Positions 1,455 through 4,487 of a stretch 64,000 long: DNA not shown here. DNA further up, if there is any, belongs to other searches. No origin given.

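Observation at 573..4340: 1255-aa lipoprotein with an acidic tandem-repeat linker and about 25 ankyrin repeats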

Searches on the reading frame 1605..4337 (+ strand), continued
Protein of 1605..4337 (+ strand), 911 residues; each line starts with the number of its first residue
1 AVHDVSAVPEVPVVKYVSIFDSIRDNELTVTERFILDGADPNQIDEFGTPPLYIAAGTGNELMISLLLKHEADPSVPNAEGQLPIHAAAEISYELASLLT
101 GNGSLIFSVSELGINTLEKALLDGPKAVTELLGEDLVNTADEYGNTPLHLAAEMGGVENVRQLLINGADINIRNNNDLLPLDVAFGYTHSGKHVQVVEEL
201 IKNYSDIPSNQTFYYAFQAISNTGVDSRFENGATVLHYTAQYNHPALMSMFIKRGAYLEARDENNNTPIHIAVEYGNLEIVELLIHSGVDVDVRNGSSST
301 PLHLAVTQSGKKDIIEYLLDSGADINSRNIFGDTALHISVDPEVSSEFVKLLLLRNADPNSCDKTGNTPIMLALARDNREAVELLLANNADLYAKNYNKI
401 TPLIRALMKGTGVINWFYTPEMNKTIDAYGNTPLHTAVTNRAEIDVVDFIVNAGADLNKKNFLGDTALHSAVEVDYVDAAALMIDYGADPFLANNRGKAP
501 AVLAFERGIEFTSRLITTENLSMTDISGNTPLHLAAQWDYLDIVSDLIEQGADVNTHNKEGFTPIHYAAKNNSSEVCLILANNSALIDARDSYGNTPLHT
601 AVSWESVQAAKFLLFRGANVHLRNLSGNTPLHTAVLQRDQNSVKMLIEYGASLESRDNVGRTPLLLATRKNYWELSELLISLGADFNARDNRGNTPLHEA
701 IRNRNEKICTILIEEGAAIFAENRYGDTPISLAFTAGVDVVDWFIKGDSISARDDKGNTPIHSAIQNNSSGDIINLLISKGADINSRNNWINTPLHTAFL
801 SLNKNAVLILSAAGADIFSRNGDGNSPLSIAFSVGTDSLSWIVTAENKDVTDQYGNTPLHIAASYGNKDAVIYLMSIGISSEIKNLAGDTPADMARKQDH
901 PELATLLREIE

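Call 37: find_homologous_proteins(query=A1, max_evalue=1e-100)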
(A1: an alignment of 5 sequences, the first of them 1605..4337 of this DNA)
Query A1 (5 sequences) (911 aa, profile of the alignment): 1471 proteins with E <= 1e-100 among 8000 candidates; the best 120 are listed.
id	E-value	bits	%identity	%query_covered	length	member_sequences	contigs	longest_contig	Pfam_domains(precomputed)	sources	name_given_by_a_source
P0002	0.0e+0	1580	83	100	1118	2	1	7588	PF13606.13,PF13857.13,PF28177.1,PF23745.2,PF12796.14,PF00023.37,PF13637.13,PF24521.3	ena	-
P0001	0.0e+0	1574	100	100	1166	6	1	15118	PF13606.13,PF13857.13,PF28177.1,PF23745.2,PF12796.14,PF00023.37,PF13637.13,PF24521.3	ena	-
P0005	0.0e+0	1554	32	95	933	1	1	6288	PF13606.13,PF13857.13,PF28177.1,PF12796.14,PF00023.37,PF13637.13,PF24521.3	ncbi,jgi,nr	ncbi:MAG: ankyrin repeat domain-containing protein [Treponema sp.]|jgi:ankyrin repeat protein|nr:ank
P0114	0.0e+0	1406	80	99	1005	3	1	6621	PF13606.13,PF13857.13,PF28177.1,PF23745.2,PF12796.14,PF00023.37,PF13637.13,PF24521.3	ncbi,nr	ncbi:MAG: ankyrin repeat domain-containing protein, partial [Spirochaetales bacterium]|nr:ankyrin re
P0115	0.0e+0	1370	33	98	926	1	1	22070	PF13606.13,PF13857.13,PF12796.14,PF00023.37,PF13637.13,PF24521.3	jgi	jgi:ankyrin repeat protein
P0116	0.0e+0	1299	32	98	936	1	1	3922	PF13606.13,PF13857.13,PF28177.1,PF12796.14,PF00023.37,PF13637.13,PF24521.3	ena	-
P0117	0.0e+0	1272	32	98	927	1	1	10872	PF13606.13,PF13857.13,PF12796.14,PF00023.37,PF13637.13,PF24521.3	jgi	jgi:ankyrin repeat protein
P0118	0.0e+0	1224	32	99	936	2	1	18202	PF13606.13,PF13857.13,PF28177.1,PF12796.14,PF00023.37,PF13637.13,PF24521.3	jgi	-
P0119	0.0e+0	1192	32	99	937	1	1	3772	PF13606.13,PF13857.13,PF28177.1,PF12796.14,PF00023.37,PF13637.13,PF24521.3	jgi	-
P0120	0.0e+0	1175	31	96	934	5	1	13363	PF13606.13,PF13857.13,PF28177.1,PF12796.14,PF00023.37,PF13637.13,PF24521.3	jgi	jgi:ankyrin repeat protein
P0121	0.0e+0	1169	31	96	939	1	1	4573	PF13606.13,PF13857.13,PF12796.14,PF00023.37,PF13637.13,PF24521.3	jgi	jgi:ankyrin repeat protein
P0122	0.0e+0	1155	61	100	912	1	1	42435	PF13606.13,PF13857.13,PF28177.1,PF12796.14,PF00023.37,PF13637.13,PF24521.3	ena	-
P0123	0.0e+0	1151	30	99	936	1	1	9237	PF13606.13,PF13857.13,PF12796.14,PF00023.37,PF13637.13,PF24521.3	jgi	jgi:ankyrin repeat protein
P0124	0.0e+0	1140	64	93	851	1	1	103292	PF13606.13,PF13857.13,PF28177.1,PF23745.2,PF12796.14,PF00023.37,PF13637.13,PF24521.3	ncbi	-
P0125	0.0e+0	1138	58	99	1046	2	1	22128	PF13606.13,PF13857.13,PF28177.1,PF12796.14,PF00023.37,PF13637.13,PF24521.3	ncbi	-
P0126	0.0e+0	1126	31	96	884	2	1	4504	PF13606.13,PF13857.13,PF23745.2,PF12796.14,PF00023.37,PF13637.13,PF24521.3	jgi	jgi:ankyrin repeat protein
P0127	0.0e+0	1113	32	96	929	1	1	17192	PF13606.13,PF13857.13,PF28177.1,PF12796.14,PF00023.37,PF13637.13,PF24521.3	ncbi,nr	ncbi:MAG: ankyrin repeat domain-containing protein, partial [Treponema sp.]|nr:ankyrin repeat domain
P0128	0.0e+0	1107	30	97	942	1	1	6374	PF13606.13,PF13857.13,PF12796.14,PF00023.37,PF13637.13,PF24521.3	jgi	jgi:ankyrin repeat protein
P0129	0.0e+0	1094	30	96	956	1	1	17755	PF13606.13,PF13857.13,PF28177.1,PF12796.14,PF00023.37,PF13637.13,PF24521.3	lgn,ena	-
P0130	0.0e+0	1090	31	96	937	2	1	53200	PF13606.13,PF13857.13,PF28177.1,PF23745.2,PF12796.14,PF00023.37,PF13637.13,PF24521.3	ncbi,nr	ncbi:MAG: ankyrin repeat domain-containing protein [Treponema sp.]|nr:ankyrin repeat domain-containi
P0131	0.0e+0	1084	30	98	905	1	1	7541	PF13606.13,PF13857.13,PF28177.1,PF12796.14,PF00023.37,PF13637.13,PF24521.3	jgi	jgi:ankyrin repeat protein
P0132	0.0e+0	1076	30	96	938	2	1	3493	PF13606.13,PF13857.13,PF28177.1,PF12796.14,PF00023.37,PF13637.13,PF24521.3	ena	-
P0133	0.0e+0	1068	30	96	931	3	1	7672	PF13606.13,PF13857.13,PF28177.1,PF23745.2,PF12796.14,PF00023.37,PF13637.13,PF24521.3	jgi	jgi:ankyrin repeat protein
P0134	0.0e+0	1059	30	95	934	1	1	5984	PF13606.13,PF13857.13,PF28177.1,PF12796.14,PF00023.37,PF13637.13,PF24521.3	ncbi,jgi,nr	ncbi:MAG: ankyrin repeat domain-containing protein [Treponema sp.]|jgi:ankyrin repeat protein|nr:ank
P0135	0.0e+0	1053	55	98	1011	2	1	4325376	PF13606.13,PF13857.13,PF28177.1,PF12796.14,PF00023.37,PF13637.13,PF24521.3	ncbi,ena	-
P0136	0.0e+0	1051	57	93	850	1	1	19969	PF13606.13,PF13857.13,PF28177.1,PF23745.2,PF12796.14,PF00023.37,PF13637.13,PF24521.3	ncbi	-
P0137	0.0e+0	1049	30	96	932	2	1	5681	PF13606.13,PF13857.13,PF28177.1,PF12796.14,PF00023.37,PF13637.13,PF24521.3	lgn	-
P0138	0.0e+0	1048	54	100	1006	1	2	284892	PF13606.13,PF13857.13,PF28177.1,PF12796.14,PF00023.37,PF13637.13,PF24521.3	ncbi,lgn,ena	-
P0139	0.0e+0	1047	30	96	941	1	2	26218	PF13606.13,PF13857.13,PF28177.1,PF12796.14,PF00023.37,PF13637.13,PF24521.3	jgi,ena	-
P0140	0.0e+0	1041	30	96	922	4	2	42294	PF13606.13,PF13857.13,PF28177.1,PF12796.14,PF00023.37,PF13637.13,PF24521.3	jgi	-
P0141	0.0e+0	1040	54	98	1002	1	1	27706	PF13606.13,PF13857.13,PF28177.1,PF12796.14,PF00023.37,PF13637.13,PF24521.3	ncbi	-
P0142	0.0e+0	1040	32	95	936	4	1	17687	PF13606.13,PF13857.13,PF28177.1,PF12796.14,PF00023.37,PF13637.13,PF24521.3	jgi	-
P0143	0.0e+0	1039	30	95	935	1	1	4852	PF13606.13,PF13857.13,PF28177.1,PF12796.14,PF00023.37,PF13637.13,PF24521.3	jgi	jgi:ankyrin repeat protein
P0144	0.0e+0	1035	55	98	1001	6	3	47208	PF13606.13,PF13857.13,PF28177.1,PF12796.14,PF00023.37,PF13637.13,PF24521.3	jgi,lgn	jgi:uncharacterized protein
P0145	0.0e+0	1032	29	96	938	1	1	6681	PF13606.13,PF13857.13,PF28177.1,PF23745.2,PF12796.14,PF00023.37,PF13637.13,PF24521.3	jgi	jgi:ankyrin repeat protein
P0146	0.0e+0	1028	30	96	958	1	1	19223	PF13606.13,PF13857.13,PF12796.14,PF00023.37,PF13637.13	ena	-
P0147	0.0e+0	1027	30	96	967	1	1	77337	PF13606.13,PF13857.13,PF28177.1,PF12796.14,PF00023.37,PF13637.13,PF24521.3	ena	-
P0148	0.0e+0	1025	30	96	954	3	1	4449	PF13606.13,PF13857.13,PF12796.14,PF00023.37,PF13637.13,PF24521.3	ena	-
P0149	0.0e+0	1023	32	96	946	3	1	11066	PF13606.13,PF13857.13,PF28177.1,PF12796.14,PF00023.37,PF13637.13,PF24521.3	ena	-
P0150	0.0e+0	1015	31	96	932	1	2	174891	PF13606.13,PF13857.13,PF28177.1,PF12796.14,PF00023.37,PF13637.13,PF24521.3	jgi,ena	-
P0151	0.0e+0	1015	29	96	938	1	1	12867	PF13606.13,PF13857.13,PF28177.1,PF12796.14,PF00023.37,PF13637.13,PF24521.3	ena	-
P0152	0.0e+0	1011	33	95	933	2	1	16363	PF13606.13,PF13857.13,PF12796.14,PF00023.37,PF13637.13,PF24521.3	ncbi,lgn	-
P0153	1.1e-297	1008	31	97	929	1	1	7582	PF13606.13,PF13857.13,PF28177.1,PF23745.2,PF12796.14,PF00023.37,PF13637.13,PF24521.3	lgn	-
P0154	4.3e-297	1006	50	99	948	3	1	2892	PF13606.13,PF13857.13,PF28177.1,PF12796.14,PF00023.37,PF13637.13,PF24521.3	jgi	jgi:ankyrin repeat protein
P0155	1.1e-296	1005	30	96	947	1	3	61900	PF13606.13,PF13857.13,PF28177.1,PF23745.2,PF12796.14,PF00023.37,PF13637.13,PF24407.3,PF24521.3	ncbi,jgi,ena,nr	ncbi:MAG: ankyrin repeat domain-containing protein [Treponema sp.]|nr:ankyrin repeat domain-containi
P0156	3.1e-295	1000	52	98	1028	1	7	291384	PF15409.14,PF13606.13,PF13857.13,PF28177.1,PF12796.14,PF00023.37,PF13637.13,PF24521.3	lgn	-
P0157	3.2e-295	1000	32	95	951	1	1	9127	PF13606.13,PF13857.13,PF28177.1,PF23745.2,PF12796.14,PF00023.37,PF13637.13,PF24521.3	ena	-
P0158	2.6e-291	987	33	80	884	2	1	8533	PF13606.13,PF13857.13,PF23745.2,PF12796.14,PF00023.37,PF13637.13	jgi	jgi:ankyrin repeat protein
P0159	2.5e-290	984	29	95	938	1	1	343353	PF13606.13,PF13857.13,PF12796.14,PF00023.37,PF13637.13,PF24521.3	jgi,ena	-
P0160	5.4e-290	983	49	98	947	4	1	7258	PF13606.13,PF13857.13,PF28177.1,PF12796.14,PF00023.37,PF13637.13,PF24521.3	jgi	jgi:hypothetical protein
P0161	4.2e-282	957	29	95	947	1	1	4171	PF13606.13,PF13857.13,PF12796.14,PF00023.37,PF13637.13,PF24521.3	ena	-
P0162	5.6e-278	943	50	98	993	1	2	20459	PF13606.13,PF13857.13,PF28177.1,PF23745.2,PF12796.14,PF00023.37,PF13637.13,PF24521.3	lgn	-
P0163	8.5e-276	936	32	87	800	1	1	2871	PF13606.13,PF13857.13,PF23745.2,PF12796.14,PF00023.37,PF13637.13,PF24521.3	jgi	jgi:ankyrin repeat protein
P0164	1.7e-273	928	48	98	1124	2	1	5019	PF13606.13,PF13857.13,PF28177.1,PF23745.2,PF12796.14,PF00023.37,PF13637.13,PF24521.3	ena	-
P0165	1.0e-252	859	29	95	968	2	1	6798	PF13606.13,PF13857.13,PF12796.14,PF00023.37,PF13637.13,PF24521.3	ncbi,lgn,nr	ncbi:MAG: ankyrin repeat domain-containing protein [Treponema sp.]|nr:ankyrin repeat domain-containi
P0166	2.1e-252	858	44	98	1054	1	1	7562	PF13606.13,PF13857.13,PF28177.1,PF12796.14,PF00023.37,PF13637.13,PF24521.3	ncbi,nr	ncbi:MAG: ankyrin repeat domain-containing protein [Spirochaetia bacterium]|nr:ankyrin repeat domain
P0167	3.3e-247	841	33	97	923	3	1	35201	PF13606.13,PF13857.13,PF28177.1,PF12796.14,PF00023.37,PF13637.13,PF24521.3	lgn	-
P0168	8.3e-239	813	32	97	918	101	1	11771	PF13606.13,PF13857.13,PF28177.1,PF23745.2,PF12796.14,PF00023.37,PF13637.13,PF24407.3,PF24521.3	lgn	-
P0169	3.7e-233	795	31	95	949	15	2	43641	PF13606.13,PF13857.13,PF28177.1,PF23745.2,PF12796.14,PF00023.37,PF13637.13,PF24521.3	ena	-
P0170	8.1e-230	783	31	95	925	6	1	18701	PF13606.13,PF13857.13,PF28177.1,PF23745.2,PF12796.14,PF00023.37,PF13637.13,PF24521.3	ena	-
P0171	2.3e-229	782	29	98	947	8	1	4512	PF13606.13,PF13857.13,PF28177.1,PF23745.2,PF12796.14,PF00023.37,PF13637.13,PF24521.3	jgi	-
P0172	2.8e-229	782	33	95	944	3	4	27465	PF13606.13,PF13857.13,PF12796.14,PF00023.37,PF13637.13,PF24521.3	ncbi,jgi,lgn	-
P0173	1.8e-228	779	30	97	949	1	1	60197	PF13606.13,PF13857.13,PF28177.1,PF23745.2,PF12796.14,PF00023.37,PF13637.13,PF24521.3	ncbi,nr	ncbi:MAG: ankyrin repeat domain-containing protein [Treponemataceae bacterium]|nr:ankyrin repeat dom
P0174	3.2e-228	778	29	98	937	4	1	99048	PF13606.13,PF13857.13,PF28177.1,PF23745.2,PF12796.14,PF00023.37,PF13637.13,PF24407.3,PF24521.3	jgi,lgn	jgi:ankyrin repeat protein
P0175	3.7e-228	778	31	94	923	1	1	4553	PF13606.13,PF13857.13,PF28177.1,PF23745.2,PF12796.14,PF00023.37,PF13637.13,PF24521.3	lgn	-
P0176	2.0e-227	776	31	97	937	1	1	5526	PF13606.13,PF13857.13,PF28177.1,PF23745.2,PF12796.14,PF00023.37,PF13637.13,PF24521.3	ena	-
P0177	2.7e-227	775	30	95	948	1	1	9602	PF13606.13,PF13857.13,PF28177.1,PF23745.2,PF12796.14,PF00023.37,PF13637.13,PF24521.3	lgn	-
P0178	3.1e-226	772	30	100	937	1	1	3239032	PF13606.13,PF13857.13,PF23745.2,PF12796.14,PF00023.37,PF13637.13,PF24521.3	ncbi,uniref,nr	ncbi:ankyrin repeat domain-containing protein [Brucepastera parasyntrophica]|uniref:ankyrin repeat d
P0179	5.2e-226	771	30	97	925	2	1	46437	PF13606.13,PF13857.13,PF28177.1,PF23745.2,PF12796.14,PF00023.37,PF13637.13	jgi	jgi:uncharacterized protein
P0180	5.5e-226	771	32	95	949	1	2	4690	PF13606.13,PF13857.13,PF23745.2,PF12796.14,PF00023.37,PF13637.13,PF24521.3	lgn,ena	-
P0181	1.2e-224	766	30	97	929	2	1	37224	PF13606.13,PF13857.13,PF28177.1,PF23745.2,PF12796.14,PF00023.37,PF13637.13,PF24521.3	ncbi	-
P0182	3.0e-224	765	32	96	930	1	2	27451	PF13606.13,PF13857.13,PF28177.1,PF23745.2,PF12796.14,PF00023.37,PF13637.13,PF24521.3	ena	-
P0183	3.4e-224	765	29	100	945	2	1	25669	PF13606.13,PF13857.13,PF12796.14,PF00023.37,PF13637.13,PF24521.3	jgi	-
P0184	7.9e-224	764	30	97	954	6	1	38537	PF13606.13,PF13857.13,PF12796.14,PF00023.37,PF13637.13,PF24521.3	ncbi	-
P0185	8.6e-224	764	31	95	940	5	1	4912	PF13606.13,PF13857.13,PF23745.2,PF12796.14,PF00023.37,PF13637.13,PF24521.3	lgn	-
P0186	1.1e-223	763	30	97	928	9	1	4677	PF13606.13,PF13857.13,PF28177.1,PF23745.2,PF12796.14,PF00023.37,PF13637.13,PF24521.3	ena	-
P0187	1.3e-223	763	30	96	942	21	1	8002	PF13606.13,PF13857.13,PF28177.1,PF23745.2,PF12796.14,PF00023.37,PF13637.13,PF24521.3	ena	-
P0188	1.8e-223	762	31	95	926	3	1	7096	PF13606.13,PF13857.13,PF28177.1,PF23745.2,PF12796.14,PF00023.37,PF13637.13,PF24521.3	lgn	-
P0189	3.4e-223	762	30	97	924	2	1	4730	PF13606.13,PF13857.13,PF28177.1,PF23745.2,PF12796.14,PF00023.37,PF13637.13,PF24521.3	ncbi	-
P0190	6.7e-223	761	32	95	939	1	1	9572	PF13606.13,PF13857.13,PF12796.14,PF00023.37,PF13637.13,PF24521.3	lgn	-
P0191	7.9e-223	760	30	97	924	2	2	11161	PF13606.13,PF13857.13,PF28177.1,PF23745.2,PF12796.14,PF00023.37,PF13637.13,PF24521.3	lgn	-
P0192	8.0e-223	760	31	96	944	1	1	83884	PF13606.13,PF13857.13,PF28177.1,PF23745.2,PF12796.14,PF00023.37,PF13637.13,PF24521.3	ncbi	-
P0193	1.1e-222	760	30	98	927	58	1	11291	PF13606.13,PF13857.13,PF28177.1,PF23745.2,PF12796.14,PF00023.37,PF13637.13,PF24521.3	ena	-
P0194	2.6e-222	759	27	94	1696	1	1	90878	PF13606.13,PF13857.13,PF28177.1,PF23745.2,PF12796.14,PF00023.37,PF13637.13,PF24521.3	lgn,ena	-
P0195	2.8e-222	758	31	98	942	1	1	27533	PF13606.13,PF13857.13,PF28177.1,PF23745.2,PF12796.14,PF00023.37,PF13637.13,PF24521.3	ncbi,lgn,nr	ncbi:MAG: ankyrin repeat domain-containing protein [Treponema sp.]|nr:ankyrin repeat domain-containi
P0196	3.3e-222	758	32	95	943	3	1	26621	PF13606.13,PF13857.13,PF23745.2,PF12796.14,PF00023.37,PF13637.13,PF24521.3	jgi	jgi:ankyrin repeat protein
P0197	3.6e-222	758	30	97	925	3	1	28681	PF13606.13,PF13857.13,PF28177.1,PF23745.2,PF12796.14,PF00023.37,PF13637.13,PF24521.3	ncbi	-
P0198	4.8e-222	758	29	97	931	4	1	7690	PF13606.13,PF13857.13,PF23745.2,PF12796.14,PF00023.37,PF13637.13,PF24521.3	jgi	-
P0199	5.5e-222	758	27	95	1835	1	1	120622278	PF13606.13,PF13857.13,PF28177.1,PF23745.2,PF12796.14,PF00023.37,PF13637.13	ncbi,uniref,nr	ncbi:serine/threonine-protein phosphatase 6 regulatory ankyrin repeat subunit B-like [Gigantopelta a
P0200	8.4e-222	757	30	96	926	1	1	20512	PF13606.13,PF13857.13,PF28177.1,PF23745.2,PF12796.14,PF00023.37,PF13637.13,PF24521.3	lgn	-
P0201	1.2e-221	756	30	98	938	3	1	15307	PF13606.13,PF13857.13,PF12796.14,PF00023.37,PF13637.13,PF24521.3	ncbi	-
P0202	1.7e-221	756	31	96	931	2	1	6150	PF13606.13,PF13857.13,PF28177.1,PF23745.2,PF12796.14,PF00023.37,PF13637.13,PF24521.3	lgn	-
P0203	1.8e-221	756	33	95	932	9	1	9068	PF13606.13,PF13857.13,PF28177.1,PF12796.14,PF00023.37,PF13637.13,PF24521.3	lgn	-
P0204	2.9e-221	755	31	99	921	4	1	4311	PF13606.13,PF13857.13,PF28177.1,PF12796.14,PF00023.37,PF13637.13,PF24521.3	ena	-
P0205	1.3e-220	753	29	95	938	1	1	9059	PF13606.13,PF13857.13,PF28177.1,PF12796.14,PF00023.37,PF13637.13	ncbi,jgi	-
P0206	1.6e-220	753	29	98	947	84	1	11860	PF13606.13,PF13857.13,PF23745.2,PF12796.14,PF00023.37,PF13637.13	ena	-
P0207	2.5e-220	752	31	96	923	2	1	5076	PF13606.13,PF13857.13,PF28177.1,PF23745.2,PF12796.14,PF00023.37,PF13637.13,PF24521.3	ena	-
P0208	4.7e-220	751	31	98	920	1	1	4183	PF13606.13,PF13857.13,PF28177.1,PF23745.2,PF12796.14,PF00023.37,PF13637.13,PF24521.3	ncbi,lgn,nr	ncbi:MAG TPA: ankyrin repeat domain-containing protein [Treponemataceae bacterium]|nr:ankyrin repeat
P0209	5.6e-220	751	30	95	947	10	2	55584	PF13606.13,PF13857.13,PF23745.2,PF12796.14,PF00023.37,PF13637.13,PF24521.3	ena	-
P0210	7.6e-220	750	30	98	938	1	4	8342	PF13606.13,PF13857.13,PF23745.2,PF12796.14,PF00023.37,PF13637.13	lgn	-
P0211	7.7e-220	750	29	100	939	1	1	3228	PF13606.13,PF13857.13,PF28177.1,PF23745.2,PF12796.14,PF00023.37,PF13637.13,PF24521.3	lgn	-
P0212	9.8e-220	750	30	98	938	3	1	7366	PF13606.13,PF13857.13,PF23745.2,PF12796.14,PF00023.37,PF13637.13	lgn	-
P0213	1.0e-219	750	27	97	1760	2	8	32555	PF08898.16,PF13606.13,PF13857.13,PF28177.1,PF05569.18,PF23745.2,PF12796.14,PF00023.37,PF13637.13,PF24521.3,PF26344.1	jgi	-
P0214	1.1e-219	750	30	99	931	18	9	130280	PF13606.13,PF13857.13,PF28177.1,PF23745.2,PF12796.14,PF00023.37,PF13637.13,PF24521.3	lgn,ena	-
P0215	1.5e-219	749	31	96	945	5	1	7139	PF13606.13,PF13857.13,PF23745.2,PF12796.14,PF00023.37,PF13637.13,PF24521.3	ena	-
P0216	1.7e-219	749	30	97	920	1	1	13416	PF13606.13,PF13857.13,PF28177.1,PF23745.2,PF12796.14,PF00023.37,PF13637.13,PF24521.3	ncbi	-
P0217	2.2e-219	749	30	98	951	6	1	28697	PF13606.13,PF13857.13,PF23745.2,PF12796.14,PF00023.37,PF13637.13,PF24521.3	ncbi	-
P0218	2.6e-219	749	30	95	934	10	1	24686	PF13606.13,PF13857.13,PF28177.1,PF23745.2,PF12796.14,PF00023.37,PF13637.13,PF24521.3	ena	-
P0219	5.2e-219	748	30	99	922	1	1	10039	PF13606.13,PF13857.13,PF28177.1,PF23745.2,PF12796.14,PF00023.37,PF13637.13,PF24521.3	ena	-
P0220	5.6e-219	748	30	99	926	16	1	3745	PF13606.13,PF13857.13,PF28177.1,PF23745.2,PF12796.14,PF00023.37,PF13637.13,PF24521.3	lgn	-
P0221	9.7e-219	747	30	95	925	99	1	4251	PF13606.13,PF13857.13,PF12796.14,PF00023.37,PF13637.13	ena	-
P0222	9.9e-219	747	31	96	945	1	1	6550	PF13606.13,PF13857.13,PF23745.2,PF12796.14,PF00023.37,PF13637.13,PF24521.3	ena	-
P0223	1.2e-218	747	31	97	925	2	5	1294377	PF13606.13,PF13857.13,PF28177.1,PF23745.2,PF12796.14,PF00023.37,PF13637.13,PF24521.3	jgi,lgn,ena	-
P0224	1.4e-218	746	30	98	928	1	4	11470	PF13606.13,PF13857.13,PF28177.1,PF23745.2,PF12796.14,PF00023.37,PF13637.13,PF24521.3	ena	-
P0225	1.5e-218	746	30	97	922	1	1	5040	PF13606.13,PF13857.13,PF28177.1,PF23745.2,PF12796.14,PF00023.37,PF13637.13,PF24521.3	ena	-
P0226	1.5e-218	746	32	95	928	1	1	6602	PF13606.13,PF13857.13,PF28177.1,PF23745.2,PF12796.14,PF00023.37,PF13637.13,PF24521.3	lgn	-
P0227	1.6e-218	746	30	97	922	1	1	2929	PF13606.13,PF13857.13,PF28177.1,PF23745.2,PF12796.14,PF00023.37,PF13637.13,PF24521.3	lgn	-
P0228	2.2e-218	746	30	99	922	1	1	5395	PF13606.13,PF13857.13,PF28177.1,PF23745.2,PF12796.14,PF00023.37,PF13637.13,PF24521.3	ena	-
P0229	2.4e-218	745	30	99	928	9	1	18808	PF13606.13,PF13857.13,PF28177.1,PF23745.2,PF12796.14,PF00023.37,PF13637.13,PF24521.3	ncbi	-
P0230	2.7e-218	745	30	100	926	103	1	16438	PF13606.13,PF13857.13,PF28177.1,PF23745.2,PF12796.14,PF00023.37,PF13637.13,PF24521.3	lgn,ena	-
